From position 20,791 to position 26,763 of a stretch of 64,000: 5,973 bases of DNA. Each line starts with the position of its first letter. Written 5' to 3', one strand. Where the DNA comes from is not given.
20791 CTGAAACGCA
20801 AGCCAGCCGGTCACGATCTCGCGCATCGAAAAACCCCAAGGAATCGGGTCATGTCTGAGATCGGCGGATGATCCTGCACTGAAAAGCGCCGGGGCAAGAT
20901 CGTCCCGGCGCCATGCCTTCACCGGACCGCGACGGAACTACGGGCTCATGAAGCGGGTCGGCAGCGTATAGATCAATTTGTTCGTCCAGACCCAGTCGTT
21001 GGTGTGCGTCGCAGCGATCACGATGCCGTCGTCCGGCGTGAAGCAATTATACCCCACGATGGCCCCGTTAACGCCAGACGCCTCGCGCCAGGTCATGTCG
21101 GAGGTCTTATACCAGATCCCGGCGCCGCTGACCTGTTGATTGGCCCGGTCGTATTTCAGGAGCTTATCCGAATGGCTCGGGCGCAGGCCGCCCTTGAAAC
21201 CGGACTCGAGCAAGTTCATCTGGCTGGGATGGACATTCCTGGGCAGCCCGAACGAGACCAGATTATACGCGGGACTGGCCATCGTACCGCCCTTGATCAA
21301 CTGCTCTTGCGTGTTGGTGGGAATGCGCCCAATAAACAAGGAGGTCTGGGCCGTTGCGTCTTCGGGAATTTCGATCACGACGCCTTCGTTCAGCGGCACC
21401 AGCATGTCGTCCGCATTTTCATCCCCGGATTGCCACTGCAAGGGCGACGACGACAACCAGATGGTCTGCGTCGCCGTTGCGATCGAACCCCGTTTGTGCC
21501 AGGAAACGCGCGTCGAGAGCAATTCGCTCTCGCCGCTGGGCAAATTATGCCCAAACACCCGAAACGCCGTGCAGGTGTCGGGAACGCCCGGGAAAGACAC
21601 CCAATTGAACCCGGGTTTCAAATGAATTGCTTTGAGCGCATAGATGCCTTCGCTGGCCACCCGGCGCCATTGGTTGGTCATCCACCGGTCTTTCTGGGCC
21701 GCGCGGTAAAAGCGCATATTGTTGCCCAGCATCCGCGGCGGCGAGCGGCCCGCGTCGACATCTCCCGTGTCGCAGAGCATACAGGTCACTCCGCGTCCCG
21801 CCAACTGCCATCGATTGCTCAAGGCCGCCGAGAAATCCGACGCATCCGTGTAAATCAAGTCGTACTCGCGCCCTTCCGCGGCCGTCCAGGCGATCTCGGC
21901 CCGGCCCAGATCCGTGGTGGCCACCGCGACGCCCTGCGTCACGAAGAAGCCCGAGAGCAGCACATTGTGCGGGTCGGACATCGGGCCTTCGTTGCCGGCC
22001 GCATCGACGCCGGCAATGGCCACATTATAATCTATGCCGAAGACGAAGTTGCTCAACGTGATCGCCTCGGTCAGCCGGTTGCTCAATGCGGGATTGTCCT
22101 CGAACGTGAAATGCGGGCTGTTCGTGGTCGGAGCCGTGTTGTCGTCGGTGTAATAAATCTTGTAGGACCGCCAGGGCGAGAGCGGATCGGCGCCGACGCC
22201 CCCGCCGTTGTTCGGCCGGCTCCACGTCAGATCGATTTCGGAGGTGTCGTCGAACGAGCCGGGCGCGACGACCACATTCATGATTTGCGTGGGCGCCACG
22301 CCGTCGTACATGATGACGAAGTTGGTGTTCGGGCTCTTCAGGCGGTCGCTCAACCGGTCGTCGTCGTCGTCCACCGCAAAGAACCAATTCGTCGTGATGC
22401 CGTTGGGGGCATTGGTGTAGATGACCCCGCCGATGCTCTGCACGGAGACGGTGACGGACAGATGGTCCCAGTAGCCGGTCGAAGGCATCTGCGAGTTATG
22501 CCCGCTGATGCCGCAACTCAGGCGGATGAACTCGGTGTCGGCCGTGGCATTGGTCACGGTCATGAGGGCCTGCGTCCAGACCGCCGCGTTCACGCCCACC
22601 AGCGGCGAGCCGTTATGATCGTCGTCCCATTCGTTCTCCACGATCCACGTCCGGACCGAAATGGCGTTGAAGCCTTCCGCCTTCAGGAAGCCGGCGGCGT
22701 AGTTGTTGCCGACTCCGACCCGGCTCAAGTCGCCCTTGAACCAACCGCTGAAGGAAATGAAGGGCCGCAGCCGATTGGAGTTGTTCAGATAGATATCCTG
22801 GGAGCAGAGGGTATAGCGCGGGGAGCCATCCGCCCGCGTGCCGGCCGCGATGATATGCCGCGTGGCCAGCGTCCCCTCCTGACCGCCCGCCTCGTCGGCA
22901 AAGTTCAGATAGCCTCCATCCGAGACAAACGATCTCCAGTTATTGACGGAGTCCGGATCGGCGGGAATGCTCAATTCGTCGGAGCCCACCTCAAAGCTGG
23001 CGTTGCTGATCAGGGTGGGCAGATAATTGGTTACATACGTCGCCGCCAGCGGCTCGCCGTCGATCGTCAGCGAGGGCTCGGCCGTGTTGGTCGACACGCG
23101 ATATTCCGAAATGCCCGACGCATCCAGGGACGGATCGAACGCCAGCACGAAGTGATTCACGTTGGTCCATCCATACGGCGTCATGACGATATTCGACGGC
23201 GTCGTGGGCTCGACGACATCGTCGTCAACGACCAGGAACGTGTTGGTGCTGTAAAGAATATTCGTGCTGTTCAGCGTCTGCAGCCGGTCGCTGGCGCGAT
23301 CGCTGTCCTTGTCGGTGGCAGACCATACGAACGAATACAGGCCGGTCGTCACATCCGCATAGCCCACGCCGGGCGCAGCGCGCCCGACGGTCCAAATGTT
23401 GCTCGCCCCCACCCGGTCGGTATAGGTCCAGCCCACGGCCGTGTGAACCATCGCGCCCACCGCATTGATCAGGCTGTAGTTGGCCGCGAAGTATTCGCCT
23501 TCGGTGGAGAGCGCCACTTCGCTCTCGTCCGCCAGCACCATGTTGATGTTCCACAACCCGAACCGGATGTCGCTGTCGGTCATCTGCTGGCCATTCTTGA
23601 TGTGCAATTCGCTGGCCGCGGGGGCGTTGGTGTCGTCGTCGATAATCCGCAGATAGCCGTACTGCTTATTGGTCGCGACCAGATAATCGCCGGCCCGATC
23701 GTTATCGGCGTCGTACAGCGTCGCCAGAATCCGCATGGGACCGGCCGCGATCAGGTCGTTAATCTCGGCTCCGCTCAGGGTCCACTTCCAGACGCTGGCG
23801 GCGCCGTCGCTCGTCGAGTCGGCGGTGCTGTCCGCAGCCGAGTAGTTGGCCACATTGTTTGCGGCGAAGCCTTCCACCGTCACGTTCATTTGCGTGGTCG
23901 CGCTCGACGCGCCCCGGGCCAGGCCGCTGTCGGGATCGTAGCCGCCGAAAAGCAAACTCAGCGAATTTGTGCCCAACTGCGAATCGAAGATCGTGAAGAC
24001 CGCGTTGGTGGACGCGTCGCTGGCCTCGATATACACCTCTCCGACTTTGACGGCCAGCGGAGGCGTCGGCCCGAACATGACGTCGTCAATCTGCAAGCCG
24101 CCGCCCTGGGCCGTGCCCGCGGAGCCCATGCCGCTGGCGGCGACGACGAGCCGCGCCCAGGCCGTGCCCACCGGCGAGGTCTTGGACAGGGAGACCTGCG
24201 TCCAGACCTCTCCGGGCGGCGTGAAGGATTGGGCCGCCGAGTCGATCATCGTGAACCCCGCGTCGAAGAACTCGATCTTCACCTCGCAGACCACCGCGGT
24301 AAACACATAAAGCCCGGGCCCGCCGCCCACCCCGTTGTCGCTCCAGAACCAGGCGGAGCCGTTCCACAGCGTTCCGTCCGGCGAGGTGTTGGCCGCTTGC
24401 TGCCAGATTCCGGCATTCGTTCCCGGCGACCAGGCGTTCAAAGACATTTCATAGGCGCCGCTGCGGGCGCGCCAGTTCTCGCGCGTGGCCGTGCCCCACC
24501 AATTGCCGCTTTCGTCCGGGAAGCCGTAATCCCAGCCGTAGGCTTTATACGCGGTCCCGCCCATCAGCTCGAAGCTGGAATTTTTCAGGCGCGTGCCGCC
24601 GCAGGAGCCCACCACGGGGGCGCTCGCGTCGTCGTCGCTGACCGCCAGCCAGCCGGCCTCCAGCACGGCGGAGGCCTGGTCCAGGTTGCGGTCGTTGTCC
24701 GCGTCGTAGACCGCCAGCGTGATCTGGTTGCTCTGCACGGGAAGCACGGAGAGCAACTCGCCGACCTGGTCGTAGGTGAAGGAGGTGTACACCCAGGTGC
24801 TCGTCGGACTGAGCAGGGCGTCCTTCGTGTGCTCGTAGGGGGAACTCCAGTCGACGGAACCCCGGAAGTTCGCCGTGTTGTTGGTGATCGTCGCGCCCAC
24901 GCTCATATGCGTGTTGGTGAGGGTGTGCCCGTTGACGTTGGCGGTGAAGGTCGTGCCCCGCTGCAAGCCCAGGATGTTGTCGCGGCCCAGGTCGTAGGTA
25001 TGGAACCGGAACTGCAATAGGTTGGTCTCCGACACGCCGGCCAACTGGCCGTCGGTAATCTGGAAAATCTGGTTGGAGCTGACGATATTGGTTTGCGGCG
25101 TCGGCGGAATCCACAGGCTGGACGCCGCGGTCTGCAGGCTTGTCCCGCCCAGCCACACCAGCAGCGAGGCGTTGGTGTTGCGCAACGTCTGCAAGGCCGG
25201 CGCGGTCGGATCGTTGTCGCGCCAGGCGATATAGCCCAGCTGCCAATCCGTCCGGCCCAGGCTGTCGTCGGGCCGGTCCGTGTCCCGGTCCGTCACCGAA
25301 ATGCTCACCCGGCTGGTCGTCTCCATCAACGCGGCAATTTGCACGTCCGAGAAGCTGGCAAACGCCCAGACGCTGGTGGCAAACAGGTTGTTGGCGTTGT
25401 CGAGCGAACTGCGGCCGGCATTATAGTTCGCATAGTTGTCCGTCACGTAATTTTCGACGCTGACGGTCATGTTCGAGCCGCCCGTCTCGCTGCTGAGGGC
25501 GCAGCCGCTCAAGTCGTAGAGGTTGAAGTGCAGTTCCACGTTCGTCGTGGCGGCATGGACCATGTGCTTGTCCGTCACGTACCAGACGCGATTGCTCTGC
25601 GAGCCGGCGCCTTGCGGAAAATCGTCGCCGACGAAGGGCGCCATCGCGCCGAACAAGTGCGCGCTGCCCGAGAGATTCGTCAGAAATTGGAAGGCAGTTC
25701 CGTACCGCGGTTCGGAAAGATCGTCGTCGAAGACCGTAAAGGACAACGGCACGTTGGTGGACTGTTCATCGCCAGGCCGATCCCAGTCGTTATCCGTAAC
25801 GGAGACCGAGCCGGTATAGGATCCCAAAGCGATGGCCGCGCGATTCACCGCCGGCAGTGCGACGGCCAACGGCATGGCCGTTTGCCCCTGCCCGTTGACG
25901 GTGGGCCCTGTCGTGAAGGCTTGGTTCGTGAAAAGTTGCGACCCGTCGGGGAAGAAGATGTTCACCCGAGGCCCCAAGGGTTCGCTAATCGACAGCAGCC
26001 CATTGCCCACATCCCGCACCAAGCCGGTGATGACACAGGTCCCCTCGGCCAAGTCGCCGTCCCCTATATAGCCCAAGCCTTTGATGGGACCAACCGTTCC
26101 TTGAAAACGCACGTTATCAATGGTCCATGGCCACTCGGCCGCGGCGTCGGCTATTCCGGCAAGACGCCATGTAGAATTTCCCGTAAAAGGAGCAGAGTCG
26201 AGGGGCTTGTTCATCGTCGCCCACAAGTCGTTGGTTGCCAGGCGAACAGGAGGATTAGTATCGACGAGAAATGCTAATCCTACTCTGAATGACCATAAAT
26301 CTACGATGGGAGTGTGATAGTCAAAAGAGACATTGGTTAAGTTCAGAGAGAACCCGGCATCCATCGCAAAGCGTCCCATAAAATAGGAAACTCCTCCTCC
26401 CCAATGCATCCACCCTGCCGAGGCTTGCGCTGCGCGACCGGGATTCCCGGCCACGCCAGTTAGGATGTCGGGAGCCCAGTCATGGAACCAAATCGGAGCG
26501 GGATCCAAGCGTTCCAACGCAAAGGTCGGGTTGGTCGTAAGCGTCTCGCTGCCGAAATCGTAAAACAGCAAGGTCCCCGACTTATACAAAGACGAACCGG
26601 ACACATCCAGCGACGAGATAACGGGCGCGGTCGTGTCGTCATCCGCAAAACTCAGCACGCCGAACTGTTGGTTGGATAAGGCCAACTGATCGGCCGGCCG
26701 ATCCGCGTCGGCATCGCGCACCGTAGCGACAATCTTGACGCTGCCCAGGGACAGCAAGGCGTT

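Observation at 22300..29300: Array of ~10 cadherin-like modules with paired DxDxDR and DDDxxxP motifs in the 19-kb gene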

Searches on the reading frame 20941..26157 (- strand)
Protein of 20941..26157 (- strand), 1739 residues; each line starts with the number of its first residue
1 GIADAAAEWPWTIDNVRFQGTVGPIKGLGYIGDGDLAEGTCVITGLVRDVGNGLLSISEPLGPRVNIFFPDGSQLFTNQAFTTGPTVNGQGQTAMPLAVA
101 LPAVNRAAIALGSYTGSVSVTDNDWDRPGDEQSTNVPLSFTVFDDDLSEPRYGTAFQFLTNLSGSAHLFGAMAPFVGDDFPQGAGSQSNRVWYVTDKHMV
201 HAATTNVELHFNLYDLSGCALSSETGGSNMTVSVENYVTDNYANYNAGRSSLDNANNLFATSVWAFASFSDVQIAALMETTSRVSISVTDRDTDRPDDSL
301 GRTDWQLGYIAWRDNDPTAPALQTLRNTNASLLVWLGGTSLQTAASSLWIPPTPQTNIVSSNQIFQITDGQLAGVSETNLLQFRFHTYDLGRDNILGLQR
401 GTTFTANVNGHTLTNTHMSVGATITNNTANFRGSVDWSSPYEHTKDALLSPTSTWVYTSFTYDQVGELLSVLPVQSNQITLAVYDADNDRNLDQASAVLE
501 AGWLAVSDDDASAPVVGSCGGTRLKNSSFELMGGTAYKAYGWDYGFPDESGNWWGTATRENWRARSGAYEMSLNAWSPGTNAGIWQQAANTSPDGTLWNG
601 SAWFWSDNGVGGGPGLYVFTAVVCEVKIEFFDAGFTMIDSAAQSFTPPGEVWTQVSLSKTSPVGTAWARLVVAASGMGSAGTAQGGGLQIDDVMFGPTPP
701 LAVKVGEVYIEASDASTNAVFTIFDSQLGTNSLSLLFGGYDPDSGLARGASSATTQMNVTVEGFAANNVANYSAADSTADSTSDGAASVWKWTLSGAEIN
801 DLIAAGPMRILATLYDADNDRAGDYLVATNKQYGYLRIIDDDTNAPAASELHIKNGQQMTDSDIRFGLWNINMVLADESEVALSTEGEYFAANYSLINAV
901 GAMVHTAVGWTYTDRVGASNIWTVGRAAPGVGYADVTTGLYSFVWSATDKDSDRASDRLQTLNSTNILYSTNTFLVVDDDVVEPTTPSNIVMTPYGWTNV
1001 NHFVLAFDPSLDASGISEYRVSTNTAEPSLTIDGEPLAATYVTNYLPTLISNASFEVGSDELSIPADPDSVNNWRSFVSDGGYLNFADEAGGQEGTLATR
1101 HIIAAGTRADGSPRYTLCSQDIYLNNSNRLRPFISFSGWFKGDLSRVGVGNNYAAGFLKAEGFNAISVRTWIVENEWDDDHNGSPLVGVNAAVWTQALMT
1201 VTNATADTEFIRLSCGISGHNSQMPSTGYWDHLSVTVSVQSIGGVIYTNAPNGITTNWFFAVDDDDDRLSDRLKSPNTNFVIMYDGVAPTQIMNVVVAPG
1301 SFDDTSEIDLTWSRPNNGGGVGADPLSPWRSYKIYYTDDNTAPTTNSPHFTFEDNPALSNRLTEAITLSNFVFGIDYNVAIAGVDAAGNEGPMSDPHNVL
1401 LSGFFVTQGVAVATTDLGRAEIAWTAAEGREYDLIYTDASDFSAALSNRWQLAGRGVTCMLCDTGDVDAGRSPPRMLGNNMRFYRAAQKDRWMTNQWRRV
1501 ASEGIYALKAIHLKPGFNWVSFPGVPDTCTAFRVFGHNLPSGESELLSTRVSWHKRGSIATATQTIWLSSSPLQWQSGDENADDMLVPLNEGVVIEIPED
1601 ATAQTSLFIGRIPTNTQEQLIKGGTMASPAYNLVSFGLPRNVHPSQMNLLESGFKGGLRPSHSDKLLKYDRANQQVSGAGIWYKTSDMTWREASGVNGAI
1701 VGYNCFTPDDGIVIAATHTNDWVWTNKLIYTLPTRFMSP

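Call 6: search_protein_families(library=pfam, proteins=[window:20941-26157:-], max_evalue=0.1)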
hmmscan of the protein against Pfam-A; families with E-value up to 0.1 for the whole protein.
window:20941-26157:- (1739 aa): 4 families
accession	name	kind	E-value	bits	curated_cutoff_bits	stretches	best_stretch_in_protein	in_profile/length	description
PF00041.27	fn3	-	8.6e-05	23.1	25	1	1304-1397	13-81/84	Fibronectin type III domain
PF16794.11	fn3_4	-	0.0024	18.2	27.1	1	1327-1396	33-101/103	Fibronectin-III type domain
PF13290.12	CHB_HEX_C_1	-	0.0069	16.7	22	1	1332-1351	21-40/67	Chitobiase/beta-hexosaminidase C-terminal domain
PF13287.12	Fn3_assoc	-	0.04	14.5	23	1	1333-1351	11-29/59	Fn3 associated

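Call 53: search_protein_families(library=ncbifam, proteins=[window:20941-26157:-], max_evalue=0.01)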
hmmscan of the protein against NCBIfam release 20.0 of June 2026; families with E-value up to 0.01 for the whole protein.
window:20941-26157:- (1739 aa): 0 families

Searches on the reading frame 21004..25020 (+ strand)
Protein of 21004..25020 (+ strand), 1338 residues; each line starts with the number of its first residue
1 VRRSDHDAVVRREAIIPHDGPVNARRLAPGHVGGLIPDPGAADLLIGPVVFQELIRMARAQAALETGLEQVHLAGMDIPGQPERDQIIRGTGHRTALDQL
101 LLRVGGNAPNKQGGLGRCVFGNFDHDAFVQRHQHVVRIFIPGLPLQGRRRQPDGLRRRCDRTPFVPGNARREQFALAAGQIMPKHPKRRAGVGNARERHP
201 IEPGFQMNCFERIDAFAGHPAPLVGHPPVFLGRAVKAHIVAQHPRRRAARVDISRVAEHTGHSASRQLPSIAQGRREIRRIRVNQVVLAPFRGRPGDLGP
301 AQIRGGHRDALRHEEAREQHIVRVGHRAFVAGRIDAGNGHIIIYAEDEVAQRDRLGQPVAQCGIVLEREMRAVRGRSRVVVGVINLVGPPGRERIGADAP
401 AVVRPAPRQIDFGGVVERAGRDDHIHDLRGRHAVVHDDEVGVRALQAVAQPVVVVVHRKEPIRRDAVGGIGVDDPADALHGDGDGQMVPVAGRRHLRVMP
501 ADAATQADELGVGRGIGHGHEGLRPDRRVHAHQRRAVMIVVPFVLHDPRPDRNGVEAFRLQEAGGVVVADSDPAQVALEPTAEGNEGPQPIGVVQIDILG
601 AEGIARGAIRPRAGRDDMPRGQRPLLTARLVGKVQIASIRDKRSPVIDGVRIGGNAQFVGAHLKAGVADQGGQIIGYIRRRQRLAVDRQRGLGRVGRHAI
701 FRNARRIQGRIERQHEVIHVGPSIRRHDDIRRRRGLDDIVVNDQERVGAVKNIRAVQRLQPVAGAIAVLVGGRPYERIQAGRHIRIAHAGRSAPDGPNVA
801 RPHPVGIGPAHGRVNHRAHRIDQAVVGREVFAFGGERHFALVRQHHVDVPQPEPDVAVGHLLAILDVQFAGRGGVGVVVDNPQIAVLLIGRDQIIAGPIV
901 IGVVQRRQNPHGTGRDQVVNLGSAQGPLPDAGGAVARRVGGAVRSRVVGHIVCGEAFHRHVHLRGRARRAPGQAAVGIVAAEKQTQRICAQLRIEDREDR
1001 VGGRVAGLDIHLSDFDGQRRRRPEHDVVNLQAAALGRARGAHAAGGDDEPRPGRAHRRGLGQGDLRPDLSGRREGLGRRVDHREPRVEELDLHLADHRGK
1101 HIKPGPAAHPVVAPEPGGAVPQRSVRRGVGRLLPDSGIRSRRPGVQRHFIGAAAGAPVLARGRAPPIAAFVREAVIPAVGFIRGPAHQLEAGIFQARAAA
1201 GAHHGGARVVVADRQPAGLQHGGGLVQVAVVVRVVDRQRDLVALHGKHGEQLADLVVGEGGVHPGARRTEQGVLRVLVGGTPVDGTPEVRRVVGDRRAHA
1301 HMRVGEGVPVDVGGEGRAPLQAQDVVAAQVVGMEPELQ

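Call 78: search_protein_families(library=pfam, proteins=[window:21004-25020:+], max_evalue=0.01)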
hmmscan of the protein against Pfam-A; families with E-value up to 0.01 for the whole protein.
window:21004-25020:+ (1338 aa): 0 families

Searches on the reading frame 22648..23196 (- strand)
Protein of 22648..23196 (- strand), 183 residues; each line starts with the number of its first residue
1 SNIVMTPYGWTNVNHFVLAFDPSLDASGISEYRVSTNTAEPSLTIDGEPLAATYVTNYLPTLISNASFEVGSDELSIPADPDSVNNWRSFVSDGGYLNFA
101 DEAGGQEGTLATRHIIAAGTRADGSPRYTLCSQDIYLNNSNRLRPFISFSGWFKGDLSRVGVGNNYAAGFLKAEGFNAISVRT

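Call 36: search_protein_families(library=pfam, proteins=[window:22648-23196:-], max_evalue=10)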
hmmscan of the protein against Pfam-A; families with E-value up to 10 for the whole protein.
window:22648-23196:- (183 aa): 1 family
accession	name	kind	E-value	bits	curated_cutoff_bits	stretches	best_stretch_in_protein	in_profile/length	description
PF17108.10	HET-S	-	0.23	11.9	24.3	1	158-166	13-21/23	N-terminal small S protein of HET, non-prionic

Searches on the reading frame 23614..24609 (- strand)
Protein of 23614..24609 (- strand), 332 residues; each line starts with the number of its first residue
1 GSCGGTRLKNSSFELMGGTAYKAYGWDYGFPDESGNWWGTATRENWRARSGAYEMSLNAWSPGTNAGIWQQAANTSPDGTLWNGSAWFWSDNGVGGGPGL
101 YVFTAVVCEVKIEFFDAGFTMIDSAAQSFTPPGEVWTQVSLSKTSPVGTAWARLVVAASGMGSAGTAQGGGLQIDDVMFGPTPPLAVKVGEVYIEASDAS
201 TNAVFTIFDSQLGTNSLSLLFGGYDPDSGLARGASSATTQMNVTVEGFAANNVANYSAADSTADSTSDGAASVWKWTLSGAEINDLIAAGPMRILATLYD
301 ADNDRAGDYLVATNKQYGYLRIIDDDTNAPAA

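Call 12: find_homologous_proteins(query=window:23614-24609:-)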
Query window:23614-24609:- (332 aa): 1 proteins with E <= 0.001 among 4142 candidates.
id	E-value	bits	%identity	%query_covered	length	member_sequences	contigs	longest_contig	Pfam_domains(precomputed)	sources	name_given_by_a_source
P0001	1.2e-26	112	44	46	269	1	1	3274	-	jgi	jgi:hypothetical protein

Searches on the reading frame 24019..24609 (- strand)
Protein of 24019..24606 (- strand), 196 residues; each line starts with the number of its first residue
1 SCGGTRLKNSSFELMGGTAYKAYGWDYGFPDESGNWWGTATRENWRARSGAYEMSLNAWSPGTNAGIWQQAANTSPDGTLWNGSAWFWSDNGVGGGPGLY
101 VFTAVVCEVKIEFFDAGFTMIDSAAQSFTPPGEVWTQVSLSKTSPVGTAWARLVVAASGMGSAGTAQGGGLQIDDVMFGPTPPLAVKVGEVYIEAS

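Call 36: search_protein_families(library=pfam, proteins=[window:24019-24606:-], max_evalue=10)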
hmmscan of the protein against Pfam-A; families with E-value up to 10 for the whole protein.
window:24019-24606:- (196 aa): 0 families

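Call 51: predict_structure(alignment_id=A3)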
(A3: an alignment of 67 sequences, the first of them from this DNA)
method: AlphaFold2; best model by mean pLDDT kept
length: 189 residues; sequences in the alignment: 67
mean_pLDDT: 91.3   pTM: 0.88
mean pLDDT of the five models: 91.3, 91.3, 91.2, 91.2, 91.0
residues with pLDDT >= 90: 150; 70-90: 18; 50-70: 17; < 50: 4
segments of 3 or more residues with pLDDT < 50: 1-3
pLDDT, mean of each block of 10 residues (from residue 1): 76 98 98 97 95 94 88 96 97 67 93 98 98 96 98 98 73 97 75
secondary structure, 60 per line:
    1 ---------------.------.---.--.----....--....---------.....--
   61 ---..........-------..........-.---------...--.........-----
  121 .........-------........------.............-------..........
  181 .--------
elements in order: E35-38 E41-44 E54-58 E64-73 E81-90 E102-104 E107-115 E121-129 E137-144 E151-163 E171-181

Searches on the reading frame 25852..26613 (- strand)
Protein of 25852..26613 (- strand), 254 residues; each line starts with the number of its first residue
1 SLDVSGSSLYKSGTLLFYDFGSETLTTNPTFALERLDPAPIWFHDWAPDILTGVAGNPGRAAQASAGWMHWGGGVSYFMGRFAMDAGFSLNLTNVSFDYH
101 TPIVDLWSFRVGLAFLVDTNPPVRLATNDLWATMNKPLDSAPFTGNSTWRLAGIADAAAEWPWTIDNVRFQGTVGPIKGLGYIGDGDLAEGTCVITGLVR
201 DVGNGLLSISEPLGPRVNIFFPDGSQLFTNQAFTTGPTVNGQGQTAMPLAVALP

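Call 36: search_protein_families(library=pfam, proteins=[window:25852-26613:-], max_evalue=10)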
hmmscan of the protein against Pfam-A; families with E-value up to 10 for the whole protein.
window:25852-26613:- (254 aa): 0 families
